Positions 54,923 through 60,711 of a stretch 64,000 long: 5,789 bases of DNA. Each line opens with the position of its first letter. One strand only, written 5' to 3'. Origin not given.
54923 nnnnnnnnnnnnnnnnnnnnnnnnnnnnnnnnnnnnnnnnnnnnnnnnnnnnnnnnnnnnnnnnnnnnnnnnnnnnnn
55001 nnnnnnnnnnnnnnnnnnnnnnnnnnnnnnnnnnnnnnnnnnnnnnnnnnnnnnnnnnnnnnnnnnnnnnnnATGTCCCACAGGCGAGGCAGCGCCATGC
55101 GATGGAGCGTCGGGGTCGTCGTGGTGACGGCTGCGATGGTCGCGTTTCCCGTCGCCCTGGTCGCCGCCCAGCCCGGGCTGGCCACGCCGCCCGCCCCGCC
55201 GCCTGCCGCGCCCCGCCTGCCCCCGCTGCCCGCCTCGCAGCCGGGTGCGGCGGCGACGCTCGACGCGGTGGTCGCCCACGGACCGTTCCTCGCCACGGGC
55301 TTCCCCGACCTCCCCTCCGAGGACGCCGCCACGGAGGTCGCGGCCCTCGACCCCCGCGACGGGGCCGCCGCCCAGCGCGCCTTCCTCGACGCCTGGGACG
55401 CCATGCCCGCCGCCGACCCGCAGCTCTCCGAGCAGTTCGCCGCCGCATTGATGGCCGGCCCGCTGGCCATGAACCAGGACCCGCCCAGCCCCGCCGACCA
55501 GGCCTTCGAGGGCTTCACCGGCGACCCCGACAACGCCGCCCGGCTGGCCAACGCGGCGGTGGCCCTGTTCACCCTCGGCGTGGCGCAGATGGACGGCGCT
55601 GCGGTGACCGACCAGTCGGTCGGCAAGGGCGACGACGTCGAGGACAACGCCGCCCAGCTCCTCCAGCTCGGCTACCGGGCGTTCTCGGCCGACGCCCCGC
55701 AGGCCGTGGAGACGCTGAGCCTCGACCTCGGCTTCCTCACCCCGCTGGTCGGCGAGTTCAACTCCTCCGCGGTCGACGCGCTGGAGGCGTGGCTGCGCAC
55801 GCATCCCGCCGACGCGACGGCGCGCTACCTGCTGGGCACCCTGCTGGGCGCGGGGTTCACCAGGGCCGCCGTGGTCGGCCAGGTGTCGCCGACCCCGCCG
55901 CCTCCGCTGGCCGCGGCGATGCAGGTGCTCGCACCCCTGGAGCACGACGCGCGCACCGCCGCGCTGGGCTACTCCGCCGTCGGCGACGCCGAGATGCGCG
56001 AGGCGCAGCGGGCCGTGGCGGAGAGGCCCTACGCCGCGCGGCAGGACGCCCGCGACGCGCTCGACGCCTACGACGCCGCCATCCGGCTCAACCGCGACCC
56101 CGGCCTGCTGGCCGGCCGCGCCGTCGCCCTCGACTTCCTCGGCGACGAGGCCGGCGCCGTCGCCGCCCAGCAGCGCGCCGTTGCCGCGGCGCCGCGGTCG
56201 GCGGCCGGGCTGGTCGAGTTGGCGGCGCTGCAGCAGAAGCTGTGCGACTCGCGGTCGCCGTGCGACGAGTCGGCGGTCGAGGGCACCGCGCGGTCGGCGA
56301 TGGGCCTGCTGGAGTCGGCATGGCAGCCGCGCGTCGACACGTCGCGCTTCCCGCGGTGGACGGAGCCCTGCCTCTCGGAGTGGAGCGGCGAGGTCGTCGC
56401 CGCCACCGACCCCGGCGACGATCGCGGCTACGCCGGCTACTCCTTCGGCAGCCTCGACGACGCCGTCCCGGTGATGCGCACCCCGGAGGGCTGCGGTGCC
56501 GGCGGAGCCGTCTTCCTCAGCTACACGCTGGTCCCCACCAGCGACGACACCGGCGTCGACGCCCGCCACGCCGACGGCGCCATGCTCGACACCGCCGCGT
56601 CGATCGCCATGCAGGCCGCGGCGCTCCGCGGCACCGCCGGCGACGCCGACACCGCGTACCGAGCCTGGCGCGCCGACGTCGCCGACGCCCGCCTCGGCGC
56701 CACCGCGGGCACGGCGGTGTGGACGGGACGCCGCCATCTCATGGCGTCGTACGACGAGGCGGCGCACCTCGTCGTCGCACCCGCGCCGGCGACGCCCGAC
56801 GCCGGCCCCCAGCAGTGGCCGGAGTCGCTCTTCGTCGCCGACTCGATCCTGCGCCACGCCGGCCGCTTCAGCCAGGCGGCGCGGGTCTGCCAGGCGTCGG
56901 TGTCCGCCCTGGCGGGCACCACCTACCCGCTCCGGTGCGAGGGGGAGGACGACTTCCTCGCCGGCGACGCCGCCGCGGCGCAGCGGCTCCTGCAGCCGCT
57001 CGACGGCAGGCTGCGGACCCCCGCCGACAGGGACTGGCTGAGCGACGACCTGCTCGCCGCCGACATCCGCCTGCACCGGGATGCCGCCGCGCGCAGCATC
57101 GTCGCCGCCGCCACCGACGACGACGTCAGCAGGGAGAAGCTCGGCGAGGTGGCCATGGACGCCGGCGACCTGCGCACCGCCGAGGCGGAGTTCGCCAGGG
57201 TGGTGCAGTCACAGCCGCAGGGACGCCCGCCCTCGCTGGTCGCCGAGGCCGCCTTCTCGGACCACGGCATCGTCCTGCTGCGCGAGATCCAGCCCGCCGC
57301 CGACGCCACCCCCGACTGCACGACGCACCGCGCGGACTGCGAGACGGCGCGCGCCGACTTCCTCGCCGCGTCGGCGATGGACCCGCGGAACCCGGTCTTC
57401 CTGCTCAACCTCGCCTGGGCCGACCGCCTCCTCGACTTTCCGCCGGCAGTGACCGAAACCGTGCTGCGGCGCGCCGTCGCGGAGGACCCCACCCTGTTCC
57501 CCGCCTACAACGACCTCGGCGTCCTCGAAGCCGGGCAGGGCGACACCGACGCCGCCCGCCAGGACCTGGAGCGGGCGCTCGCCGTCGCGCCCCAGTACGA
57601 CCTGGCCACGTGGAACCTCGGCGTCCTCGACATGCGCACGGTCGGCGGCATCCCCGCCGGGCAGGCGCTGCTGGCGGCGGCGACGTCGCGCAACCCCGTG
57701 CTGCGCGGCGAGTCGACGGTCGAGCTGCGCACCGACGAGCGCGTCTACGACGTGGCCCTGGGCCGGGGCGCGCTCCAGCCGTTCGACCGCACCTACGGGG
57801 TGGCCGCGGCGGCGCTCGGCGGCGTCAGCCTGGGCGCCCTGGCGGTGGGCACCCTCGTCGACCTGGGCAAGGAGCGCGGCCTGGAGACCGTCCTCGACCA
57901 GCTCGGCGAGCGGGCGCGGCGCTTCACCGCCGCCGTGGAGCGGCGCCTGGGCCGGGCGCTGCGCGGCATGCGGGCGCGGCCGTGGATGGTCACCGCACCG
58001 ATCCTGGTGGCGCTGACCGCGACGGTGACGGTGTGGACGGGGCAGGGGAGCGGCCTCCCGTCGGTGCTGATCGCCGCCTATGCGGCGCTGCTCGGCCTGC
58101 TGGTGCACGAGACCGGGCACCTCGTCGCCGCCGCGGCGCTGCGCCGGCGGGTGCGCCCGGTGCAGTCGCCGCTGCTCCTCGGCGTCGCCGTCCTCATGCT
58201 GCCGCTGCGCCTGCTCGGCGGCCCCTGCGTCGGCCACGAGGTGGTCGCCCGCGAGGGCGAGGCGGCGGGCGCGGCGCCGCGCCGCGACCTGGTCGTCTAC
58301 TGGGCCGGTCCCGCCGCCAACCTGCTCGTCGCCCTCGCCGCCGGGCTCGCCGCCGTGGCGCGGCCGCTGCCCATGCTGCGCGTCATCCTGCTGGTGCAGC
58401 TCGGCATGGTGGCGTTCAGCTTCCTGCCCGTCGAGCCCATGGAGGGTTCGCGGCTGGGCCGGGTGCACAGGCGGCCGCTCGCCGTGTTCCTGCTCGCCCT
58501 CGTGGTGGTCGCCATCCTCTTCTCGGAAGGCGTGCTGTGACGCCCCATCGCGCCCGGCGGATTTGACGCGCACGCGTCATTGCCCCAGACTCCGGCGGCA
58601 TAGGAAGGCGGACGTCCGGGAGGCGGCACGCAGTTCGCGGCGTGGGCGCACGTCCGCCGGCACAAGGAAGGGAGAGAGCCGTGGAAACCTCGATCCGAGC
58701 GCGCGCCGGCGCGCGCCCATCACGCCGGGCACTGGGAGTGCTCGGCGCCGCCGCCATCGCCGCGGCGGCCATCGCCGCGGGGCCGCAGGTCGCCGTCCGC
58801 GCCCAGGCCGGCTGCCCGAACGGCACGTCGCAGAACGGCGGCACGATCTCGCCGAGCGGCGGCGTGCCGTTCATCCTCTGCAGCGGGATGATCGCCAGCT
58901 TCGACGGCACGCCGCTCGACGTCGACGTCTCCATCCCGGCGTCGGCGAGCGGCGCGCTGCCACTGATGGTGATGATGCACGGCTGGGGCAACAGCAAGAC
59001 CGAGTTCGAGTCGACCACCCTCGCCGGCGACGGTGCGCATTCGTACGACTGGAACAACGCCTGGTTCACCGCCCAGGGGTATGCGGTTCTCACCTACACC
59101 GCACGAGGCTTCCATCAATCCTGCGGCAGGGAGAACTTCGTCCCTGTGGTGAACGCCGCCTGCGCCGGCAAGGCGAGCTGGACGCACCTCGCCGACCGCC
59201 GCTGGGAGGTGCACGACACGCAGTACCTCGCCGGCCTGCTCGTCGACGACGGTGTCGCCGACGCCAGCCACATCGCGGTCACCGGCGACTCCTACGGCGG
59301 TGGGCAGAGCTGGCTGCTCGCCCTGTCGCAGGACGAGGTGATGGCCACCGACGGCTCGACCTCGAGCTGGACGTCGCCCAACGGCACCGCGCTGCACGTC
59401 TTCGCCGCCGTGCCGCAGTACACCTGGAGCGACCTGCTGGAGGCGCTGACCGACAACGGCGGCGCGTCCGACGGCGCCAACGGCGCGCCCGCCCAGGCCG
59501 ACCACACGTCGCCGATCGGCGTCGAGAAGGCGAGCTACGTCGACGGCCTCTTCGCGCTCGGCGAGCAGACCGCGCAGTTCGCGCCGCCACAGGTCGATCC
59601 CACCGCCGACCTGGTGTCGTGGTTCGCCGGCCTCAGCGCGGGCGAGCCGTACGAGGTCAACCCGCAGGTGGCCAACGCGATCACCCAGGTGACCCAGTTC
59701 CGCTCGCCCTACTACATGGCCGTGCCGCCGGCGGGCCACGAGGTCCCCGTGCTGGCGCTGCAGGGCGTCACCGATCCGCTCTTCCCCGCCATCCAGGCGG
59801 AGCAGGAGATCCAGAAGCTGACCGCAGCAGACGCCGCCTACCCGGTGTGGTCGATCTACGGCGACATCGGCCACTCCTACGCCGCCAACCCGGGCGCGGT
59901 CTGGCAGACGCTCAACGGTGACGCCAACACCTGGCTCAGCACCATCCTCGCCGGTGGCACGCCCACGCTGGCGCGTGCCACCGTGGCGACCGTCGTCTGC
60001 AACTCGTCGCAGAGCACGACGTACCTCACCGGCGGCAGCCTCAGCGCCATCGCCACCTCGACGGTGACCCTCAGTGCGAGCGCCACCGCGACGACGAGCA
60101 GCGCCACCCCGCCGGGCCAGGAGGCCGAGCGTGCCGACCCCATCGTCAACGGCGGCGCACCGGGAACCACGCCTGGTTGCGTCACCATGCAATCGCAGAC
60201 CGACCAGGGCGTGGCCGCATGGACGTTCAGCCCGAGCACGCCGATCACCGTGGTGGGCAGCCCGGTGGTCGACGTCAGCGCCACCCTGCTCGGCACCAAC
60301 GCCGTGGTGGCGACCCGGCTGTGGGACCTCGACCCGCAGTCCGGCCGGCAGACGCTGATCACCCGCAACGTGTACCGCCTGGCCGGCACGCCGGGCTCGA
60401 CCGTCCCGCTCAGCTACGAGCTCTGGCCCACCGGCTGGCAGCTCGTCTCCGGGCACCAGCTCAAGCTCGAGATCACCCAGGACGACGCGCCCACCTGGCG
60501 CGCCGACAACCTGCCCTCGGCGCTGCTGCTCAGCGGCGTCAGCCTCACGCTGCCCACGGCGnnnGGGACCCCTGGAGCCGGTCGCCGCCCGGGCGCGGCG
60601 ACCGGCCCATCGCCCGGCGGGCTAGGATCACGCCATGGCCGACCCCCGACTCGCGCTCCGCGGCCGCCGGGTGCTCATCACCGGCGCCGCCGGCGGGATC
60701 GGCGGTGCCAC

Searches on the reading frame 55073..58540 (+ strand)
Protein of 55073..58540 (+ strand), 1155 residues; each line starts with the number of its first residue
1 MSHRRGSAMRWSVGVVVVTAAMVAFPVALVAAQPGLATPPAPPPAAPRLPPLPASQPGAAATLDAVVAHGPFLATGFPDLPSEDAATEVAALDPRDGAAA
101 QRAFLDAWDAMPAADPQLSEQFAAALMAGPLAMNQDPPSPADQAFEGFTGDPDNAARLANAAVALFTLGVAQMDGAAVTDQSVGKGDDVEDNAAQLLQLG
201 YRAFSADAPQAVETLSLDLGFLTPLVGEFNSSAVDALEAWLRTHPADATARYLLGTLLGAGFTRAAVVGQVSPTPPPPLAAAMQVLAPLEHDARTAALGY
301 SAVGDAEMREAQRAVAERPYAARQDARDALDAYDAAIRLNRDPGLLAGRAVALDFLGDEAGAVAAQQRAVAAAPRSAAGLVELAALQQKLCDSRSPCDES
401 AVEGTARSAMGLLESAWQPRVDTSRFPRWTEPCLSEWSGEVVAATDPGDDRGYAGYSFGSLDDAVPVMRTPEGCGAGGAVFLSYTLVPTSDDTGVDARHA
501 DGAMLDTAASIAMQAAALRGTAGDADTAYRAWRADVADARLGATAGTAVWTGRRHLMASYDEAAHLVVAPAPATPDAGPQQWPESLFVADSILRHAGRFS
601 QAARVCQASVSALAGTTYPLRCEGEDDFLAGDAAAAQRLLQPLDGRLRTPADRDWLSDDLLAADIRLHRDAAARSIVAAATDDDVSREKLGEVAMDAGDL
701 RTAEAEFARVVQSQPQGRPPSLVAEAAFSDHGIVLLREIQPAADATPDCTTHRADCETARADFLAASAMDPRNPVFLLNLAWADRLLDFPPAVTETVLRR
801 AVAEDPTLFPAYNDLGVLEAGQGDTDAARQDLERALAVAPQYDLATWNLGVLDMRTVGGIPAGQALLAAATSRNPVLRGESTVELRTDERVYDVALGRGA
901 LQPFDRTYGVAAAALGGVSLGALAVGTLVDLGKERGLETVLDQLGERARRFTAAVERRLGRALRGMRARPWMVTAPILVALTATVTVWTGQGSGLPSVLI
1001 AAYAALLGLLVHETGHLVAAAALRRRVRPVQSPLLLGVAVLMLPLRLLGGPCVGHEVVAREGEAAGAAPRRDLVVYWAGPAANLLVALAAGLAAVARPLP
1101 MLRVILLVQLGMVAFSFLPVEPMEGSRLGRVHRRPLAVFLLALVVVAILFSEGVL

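Call 4: search_protein_families(library=pfam, proteins=[window:55073-58540:+], max_evalue=0.01)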
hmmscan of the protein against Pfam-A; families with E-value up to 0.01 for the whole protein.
window:55073-58540:+ (1155 aa): 11 families
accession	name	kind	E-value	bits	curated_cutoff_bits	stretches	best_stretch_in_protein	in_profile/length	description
PF13431.12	TPR_17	-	1.7e-08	34.5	24.4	0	798-830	2-34/34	Tetratricopeptide repeat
PF07719.23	TPR_2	-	5e-07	29.8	27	1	811-842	3-34/34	Tetratricopeptide repeat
PF13181.12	TPR_8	-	5.1e-06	26.7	25.7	0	810-841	2-33/34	Tetratricopeptide repeat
PF00515.34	TPR_1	-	8.6e-06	25.8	27.8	1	811-842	3-34/34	Tetratricopeptide repeat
PF02163.28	Peptidase_M50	-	0.00013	21.9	27.2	1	1004-1094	5-100/221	Peptidase family M50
PF13371.12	TPR_9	-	0.00055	20.3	35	1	797-841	17-61/73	Tetratricopeptide repeat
PF13414.12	TPR_11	-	0.00087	19.4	26.8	0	822-851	7-36/42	TPR repeat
PF13374.12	TPR_10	-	0.0023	18.4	27.5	1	811-838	4-31/42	Tetratricopeptide repeat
PF13432.12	TPR_16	-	0.0053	17.6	32.7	1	814-851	2-39/65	Tetratricopeptide repeat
PF14559.12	TPR_19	-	0.0063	17.3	25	1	821-875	3-56/68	Tetratricopeptide repeat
PF13424.12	TPR_12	-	0.0078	16.8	30.1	1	804-840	40-76/77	Tetratricopeptide repeat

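Call 48: search_protein_families(library=ncbifam, proteins=[window:55073-58537:+], max_evalue=0.001)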
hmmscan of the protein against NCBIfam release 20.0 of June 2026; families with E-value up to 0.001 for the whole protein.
window:55073-58537:+ (1155 aa): 3 families
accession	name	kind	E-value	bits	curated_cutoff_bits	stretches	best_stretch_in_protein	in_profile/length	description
TIGR02917.1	PEP_TPR_lipo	equivalog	2.5e-08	32.3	312.2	0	756-841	141-869/899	XrtA/PEP-CTERM system TPR-repeat protein PrsT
NF040959.1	MamA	equivalog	0.00017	21.1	200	0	788-842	120-172/204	magnetosome protein MamA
NF033920.0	C39_PA2778_fam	equivalog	0.0005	19.5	150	0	756-840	172-255/255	PA2778 family cysteine peptidase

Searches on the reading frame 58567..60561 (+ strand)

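Call 16: search_protein_families(library=pfam, proteins=[window:58567-60561:+], max_evalue=0.001)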
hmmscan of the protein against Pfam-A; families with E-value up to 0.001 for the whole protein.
window:58567-60561:+ (665 aa): 3 families
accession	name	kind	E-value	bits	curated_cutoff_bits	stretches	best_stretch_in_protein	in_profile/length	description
PF02129.25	Peptidase_S15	-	2.1e-11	44.5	23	1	113-420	1-249/262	X-Pro dipeptidyl-peptidase (S15 family)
PF08530.16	PepX_C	-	6.2e-09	36.5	22.5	1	482-640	41-180/217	X-Pro dipeptidyl-peptidase C-terminal non-catalytic domain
PF00326.27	Peptidase_S9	-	7.9e-06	26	22.6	0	212-251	42-81/213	Prolyl oligopeptidase family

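Call 48: search_protein_families(library=ncbifam, proteins=[window:58567-60561:+], max_evalue=0.001)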
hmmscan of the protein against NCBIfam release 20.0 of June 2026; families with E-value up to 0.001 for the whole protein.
window:58567-60561:+ (665 aa): 2 families
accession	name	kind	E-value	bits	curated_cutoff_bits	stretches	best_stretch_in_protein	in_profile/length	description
TIGR00976.1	CocE_NonD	subfamily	1.9e-14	53.6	66.3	2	480-646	337-511/550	CocE/NonD family hydrolase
NF033523.0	lasso_peptidase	equivalog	0.00079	18.3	400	0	167-270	432-530/638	Atxe2 family lasso peptide isopeptidase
